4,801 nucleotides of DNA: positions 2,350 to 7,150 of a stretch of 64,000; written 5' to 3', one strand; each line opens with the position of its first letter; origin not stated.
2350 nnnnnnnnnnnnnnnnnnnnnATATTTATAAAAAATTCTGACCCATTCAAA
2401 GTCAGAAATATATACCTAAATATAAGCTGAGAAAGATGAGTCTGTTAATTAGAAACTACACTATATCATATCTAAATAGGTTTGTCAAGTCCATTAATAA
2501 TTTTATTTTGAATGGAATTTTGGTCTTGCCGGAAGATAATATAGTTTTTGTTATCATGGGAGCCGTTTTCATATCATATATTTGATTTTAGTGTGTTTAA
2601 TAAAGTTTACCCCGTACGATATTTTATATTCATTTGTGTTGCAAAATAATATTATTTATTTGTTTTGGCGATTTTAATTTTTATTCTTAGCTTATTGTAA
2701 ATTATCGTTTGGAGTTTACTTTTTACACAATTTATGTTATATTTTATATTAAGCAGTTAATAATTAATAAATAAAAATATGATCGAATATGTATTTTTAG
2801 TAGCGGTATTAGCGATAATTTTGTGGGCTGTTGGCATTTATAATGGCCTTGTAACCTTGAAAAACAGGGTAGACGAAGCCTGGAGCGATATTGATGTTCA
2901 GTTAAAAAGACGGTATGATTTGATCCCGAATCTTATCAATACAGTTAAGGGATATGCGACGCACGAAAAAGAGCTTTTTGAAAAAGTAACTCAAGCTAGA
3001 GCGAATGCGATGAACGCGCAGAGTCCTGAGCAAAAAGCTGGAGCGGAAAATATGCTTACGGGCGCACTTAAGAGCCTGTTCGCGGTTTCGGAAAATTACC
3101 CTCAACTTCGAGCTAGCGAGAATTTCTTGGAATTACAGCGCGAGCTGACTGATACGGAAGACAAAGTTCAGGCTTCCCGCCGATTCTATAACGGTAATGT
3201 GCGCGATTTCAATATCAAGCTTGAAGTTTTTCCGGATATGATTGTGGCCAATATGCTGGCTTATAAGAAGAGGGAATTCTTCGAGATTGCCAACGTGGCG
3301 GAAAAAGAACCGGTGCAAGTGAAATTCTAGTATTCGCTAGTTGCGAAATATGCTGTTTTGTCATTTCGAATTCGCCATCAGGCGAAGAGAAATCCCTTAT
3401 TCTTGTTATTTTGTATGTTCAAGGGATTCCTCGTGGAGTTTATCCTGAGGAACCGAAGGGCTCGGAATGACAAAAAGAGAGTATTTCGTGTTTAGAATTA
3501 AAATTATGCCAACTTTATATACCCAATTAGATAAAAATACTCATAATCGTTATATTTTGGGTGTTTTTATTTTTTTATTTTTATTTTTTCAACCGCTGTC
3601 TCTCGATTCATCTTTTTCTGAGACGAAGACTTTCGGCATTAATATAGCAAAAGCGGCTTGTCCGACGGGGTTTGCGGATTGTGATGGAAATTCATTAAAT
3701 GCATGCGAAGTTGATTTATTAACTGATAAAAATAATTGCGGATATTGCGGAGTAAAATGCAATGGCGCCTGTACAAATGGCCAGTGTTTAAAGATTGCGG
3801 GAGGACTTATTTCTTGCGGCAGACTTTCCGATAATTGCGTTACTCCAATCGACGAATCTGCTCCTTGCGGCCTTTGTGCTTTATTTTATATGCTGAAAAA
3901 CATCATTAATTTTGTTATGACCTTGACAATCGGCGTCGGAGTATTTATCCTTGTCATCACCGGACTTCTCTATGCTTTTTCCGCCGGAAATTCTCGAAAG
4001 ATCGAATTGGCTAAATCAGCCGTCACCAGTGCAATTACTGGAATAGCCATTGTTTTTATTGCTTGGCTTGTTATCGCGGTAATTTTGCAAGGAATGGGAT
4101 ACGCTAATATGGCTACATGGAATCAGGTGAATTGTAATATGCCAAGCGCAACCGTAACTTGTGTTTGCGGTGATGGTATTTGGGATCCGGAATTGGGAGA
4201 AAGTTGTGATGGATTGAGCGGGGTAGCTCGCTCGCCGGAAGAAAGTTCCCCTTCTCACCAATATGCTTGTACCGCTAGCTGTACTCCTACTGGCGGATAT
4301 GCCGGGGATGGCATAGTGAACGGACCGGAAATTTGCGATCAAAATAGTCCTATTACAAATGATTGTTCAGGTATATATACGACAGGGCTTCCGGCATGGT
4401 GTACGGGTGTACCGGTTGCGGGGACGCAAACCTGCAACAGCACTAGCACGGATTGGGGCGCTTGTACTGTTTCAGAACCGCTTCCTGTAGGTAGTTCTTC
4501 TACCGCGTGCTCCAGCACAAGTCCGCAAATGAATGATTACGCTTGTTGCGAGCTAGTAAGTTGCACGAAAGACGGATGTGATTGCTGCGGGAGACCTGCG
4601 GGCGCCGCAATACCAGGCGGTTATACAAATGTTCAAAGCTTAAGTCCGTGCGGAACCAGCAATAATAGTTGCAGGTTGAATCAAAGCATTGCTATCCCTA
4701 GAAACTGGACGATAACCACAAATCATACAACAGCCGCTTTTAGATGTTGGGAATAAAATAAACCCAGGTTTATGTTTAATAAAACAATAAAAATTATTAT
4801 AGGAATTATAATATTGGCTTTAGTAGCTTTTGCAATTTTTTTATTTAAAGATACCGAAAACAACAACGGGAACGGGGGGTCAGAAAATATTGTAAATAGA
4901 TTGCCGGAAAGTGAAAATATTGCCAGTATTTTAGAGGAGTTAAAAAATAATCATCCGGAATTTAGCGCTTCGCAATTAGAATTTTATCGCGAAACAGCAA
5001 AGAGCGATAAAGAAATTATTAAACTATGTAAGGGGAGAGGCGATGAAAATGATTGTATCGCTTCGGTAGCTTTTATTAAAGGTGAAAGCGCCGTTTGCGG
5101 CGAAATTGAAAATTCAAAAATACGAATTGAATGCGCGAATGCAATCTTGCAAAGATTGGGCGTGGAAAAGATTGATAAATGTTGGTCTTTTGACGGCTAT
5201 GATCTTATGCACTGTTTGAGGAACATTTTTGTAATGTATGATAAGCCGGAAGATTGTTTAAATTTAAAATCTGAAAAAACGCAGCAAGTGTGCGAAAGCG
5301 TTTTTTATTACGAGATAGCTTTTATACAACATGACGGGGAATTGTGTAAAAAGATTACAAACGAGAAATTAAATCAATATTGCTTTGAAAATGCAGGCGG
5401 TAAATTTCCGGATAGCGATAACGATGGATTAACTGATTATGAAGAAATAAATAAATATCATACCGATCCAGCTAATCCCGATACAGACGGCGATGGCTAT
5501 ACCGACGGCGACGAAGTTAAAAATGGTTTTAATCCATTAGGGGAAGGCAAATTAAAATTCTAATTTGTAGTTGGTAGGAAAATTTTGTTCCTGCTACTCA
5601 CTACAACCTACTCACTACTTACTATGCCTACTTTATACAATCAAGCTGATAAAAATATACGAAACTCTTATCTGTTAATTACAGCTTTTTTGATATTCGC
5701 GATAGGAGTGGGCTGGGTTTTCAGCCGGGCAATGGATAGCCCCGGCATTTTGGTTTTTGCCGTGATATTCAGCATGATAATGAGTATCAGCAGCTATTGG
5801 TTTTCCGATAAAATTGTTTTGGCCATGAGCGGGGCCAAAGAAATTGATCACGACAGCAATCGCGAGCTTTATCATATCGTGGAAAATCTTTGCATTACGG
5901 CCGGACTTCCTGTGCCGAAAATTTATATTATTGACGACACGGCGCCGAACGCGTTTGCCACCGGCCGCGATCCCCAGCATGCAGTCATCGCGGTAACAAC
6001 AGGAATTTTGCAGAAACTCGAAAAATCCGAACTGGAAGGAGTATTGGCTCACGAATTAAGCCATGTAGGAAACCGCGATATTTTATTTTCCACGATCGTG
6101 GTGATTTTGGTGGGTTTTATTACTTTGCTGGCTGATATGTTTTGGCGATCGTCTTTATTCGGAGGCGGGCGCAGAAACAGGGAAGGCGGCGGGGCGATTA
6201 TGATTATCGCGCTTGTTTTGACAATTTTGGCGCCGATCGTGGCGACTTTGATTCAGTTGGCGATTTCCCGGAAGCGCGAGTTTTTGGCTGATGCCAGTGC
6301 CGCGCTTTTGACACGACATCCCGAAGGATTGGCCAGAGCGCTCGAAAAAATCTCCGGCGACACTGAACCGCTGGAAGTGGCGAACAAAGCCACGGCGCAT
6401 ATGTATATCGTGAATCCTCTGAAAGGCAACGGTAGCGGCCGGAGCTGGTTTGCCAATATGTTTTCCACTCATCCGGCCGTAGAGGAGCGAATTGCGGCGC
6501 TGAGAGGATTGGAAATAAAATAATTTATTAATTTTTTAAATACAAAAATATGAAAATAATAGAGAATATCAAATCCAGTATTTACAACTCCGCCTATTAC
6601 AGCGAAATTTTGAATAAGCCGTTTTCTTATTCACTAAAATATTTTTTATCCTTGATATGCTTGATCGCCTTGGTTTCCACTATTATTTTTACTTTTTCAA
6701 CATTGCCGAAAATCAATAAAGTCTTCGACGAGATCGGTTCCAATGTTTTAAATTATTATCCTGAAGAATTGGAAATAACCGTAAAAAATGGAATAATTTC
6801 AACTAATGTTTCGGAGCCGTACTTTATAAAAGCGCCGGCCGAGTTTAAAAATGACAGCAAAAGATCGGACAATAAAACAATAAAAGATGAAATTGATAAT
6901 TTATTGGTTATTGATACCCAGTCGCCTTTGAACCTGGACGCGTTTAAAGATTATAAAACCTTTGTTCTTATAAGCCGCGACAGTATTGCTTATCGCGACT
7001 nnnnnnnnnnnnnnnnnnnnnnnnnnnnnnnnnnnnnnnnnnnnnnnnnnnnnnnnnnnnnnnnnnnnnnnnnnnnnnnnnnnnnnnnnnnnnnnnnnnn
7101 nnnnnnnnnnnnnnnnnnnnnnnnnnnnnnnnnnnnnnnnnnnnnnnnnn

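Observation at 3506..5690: Near-identical N-terminal signal-anchor shared by a Cys-rich pilin-domain protein and HtpX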

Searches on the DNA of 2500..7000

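Call 50: search_rna_families(source=window, start=2500, end=7000, threshold=evalue, max_evalue=1)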
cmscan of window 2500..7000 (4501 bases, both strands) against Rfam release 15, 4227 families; matches with E-value up to 1: 0.
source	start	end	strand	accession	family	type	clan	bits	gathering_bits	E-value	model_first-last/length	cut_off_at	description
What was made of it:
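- No Rfam element was found (call 50).
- Tried and rejected: The Rfam scan found no known RNA element (call 50).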

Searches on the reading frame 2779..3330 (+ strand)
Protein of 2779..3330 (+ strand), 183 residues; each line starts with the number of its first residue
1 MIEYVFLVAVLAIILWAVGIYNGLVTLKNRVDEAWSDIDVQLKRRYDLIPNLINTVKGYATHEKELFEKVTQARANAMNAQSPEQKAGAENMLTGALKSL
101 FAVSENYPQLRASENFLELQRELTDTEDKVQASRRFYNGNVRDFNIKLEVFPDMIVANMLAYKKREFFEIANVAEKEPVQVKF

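Call 4: search_protein_families(library=pfam, proteins=[window:2779-3330:+], max_evalue=0.01)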
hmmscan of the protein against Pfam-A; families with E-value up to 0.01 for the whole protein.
window:2779-3330:+ (183 aa): 2 families
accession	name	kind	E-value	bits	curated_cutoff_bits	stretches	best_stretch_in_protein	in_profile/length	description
PF04011.17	LemA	-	2.1e-61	206.5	26.2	1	34-183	1-149/149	LemA family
PF01158.23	Ribosomal_L36e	-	0.004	17.8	27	1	17-69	5-57/96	Ribosomal protein L36e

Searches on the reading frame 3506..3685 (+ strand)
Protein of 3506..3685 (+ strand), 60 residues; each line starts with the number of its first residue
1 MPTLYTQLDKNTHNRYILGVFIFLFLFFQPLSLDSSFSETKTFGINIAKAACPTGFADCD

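Call 39: find_homologous_proteins(query=window:3506-3685:+, max_evalue=10)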
Query seq(60 aa): no candidate shares three 5-residue words with the query. No homologue found.
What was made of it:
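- Tried and rejected: It returned nothing because no candidate shared enough 5-residue words (call 39).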
